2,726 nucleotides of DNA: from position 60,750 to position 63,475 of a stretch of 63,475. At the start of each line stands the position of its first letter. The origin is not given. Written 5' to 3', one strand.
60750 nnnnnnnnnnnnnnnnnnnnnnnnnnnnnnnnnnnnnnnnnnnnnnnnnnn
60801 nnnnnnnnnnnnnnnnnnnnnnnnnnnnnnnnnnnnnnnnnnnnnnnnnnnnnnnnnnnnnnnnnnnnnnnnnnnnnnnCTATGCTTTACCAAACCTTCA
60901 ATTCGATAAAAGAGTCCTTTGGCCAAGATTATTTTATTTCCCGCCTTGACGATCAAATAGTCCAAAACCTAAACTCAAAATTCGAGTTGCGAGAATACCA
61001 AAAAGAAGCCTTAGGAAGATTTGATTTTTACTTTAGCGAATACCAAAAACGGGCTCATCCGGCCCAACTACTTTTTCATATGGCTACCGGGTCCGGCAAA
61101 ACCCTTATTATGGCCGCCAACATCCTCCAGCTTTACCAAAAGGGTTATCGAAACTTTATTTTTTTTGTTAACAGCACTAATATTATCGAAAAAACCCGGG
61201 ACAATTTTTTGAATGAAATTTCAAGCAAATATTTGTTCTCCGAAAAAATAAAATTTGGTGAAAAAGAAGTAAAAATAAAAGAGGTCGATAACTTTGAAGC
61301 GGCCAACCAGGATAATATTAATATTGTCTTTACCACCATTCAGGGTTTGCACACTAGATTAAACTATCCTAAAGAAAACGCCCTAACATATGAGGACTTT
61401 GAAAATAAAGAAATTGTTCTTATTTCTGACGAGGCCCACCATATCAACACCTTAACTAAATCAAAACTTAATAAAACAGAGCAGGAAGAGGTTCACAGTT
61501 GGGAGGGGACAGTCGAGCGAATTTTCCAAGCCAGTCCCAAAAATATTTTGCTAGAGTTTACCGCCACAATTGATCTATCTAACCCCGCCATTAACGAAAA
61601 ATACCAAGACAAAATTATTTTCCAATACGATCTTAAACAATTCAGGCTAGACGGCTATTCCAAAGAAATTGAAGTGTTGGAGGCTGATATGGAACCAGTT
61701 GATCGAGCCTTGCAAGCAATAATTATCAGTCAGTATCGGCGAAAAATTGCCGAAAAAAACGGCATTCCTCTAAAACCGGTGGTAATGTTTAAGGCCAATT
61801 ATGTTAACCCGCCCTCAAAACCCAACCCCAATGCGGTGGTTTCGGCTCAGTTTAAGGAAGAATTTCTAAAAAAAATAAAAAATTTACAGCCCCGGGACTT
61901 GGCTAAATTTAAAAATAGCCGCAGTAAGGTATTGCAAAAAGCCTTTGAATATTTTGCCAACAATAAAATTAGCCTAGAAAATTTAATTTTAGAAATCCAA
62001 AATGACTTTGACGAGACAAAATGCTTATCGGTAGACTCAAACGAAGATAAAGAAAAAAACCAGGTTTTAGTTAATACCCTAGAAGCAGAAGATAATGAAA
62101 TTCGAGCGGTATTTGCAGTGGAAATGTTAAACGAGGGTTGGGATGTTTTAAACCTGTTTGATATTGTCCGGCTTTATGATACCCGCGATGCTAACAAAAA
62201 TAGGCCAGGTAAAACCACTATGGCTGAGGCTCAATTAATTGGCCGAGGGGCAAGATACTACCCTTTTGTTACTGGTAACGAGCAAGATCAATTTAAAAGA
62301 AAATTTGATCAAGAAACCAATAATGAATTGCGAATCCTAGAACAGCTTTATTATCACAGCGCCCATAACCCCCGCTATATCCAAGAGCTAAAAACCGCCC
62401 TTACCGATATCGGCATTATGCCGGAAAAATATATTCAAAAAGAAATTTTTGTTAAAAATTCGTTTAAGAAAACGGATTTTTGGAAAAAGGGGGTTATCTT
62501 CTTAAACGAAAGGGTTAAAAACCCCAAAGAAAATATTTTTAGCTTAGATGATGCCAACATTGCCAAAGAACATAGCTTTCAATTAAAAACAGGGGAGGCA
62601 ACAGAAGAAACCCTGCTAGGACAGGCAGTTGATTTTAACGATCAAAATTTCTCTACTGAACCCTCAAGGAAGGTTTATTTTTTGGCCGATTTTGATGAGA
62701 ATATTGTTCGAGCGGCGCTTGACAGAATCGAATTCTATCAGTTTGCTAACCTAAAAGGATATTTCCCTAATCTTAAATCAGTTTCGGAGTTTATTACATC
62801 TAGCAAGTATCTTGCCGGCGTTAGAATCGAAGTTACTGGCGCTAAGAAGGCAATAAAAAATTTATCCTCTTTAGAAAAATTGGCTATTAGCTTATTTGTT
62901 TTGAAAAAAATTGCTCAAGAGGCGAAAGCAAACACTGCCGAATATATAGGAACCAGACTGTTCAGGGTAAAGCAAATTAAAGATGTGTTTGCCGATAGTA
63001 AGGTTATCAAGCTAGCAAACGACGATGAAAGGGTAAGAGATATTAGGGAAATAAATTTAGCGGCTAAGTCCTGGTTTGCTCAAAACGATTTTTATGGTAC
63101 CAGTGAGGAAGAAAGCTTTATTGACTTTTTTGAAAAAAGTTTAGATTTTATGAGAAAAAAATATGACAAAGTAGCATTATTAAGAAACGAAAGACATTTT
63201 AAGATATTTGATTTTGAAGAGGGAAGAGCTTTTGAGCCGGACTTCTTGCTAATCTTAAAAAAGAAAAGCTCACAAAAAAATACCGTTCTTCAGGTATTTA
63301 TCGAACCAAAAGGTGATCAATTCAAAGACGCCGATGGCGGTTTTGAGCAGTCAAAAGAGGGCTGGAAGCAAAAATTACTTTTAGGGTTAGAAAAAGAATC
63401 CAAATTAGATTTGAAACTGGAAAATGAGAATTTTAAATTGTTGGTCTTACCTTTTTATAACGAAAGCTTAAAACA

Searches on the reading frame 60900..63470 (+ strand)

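Call 44: search_protein_families(library=pfam, proteins=[window:60900-63470:+], max_evalue=0.01)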
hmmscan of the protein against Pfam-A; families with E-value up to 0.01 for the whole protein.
window:60900-63470:+ (857 aa): 5 families
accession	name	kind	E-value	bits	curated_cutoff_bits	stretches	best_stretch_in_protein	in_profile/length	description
PF04851.21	ResIII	-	6.3e-32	111.2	22.5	1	27-224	1-162/164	Type III restriction enzyme, res subunit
PF00270.35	DEAD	-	7.1e-08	32.8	26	1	56-225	16-161/167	DEAD/DEAH box helicase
PF18766.7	SWI2_SNF2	-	1.1e-07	32.1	26.7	1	58-257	23-188/221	SWI2/SNF2 ATPase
PF13872.12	AAA_34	-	0.0004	19.8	27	1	24-196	30-201/306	P-loop containing NTP hydrolase pore-1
PF09848.15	SLFN-g3_helicase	-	0.001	18.9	24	1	63-199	10-108/354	Schlafen group 3, DNA/RNA helicase domain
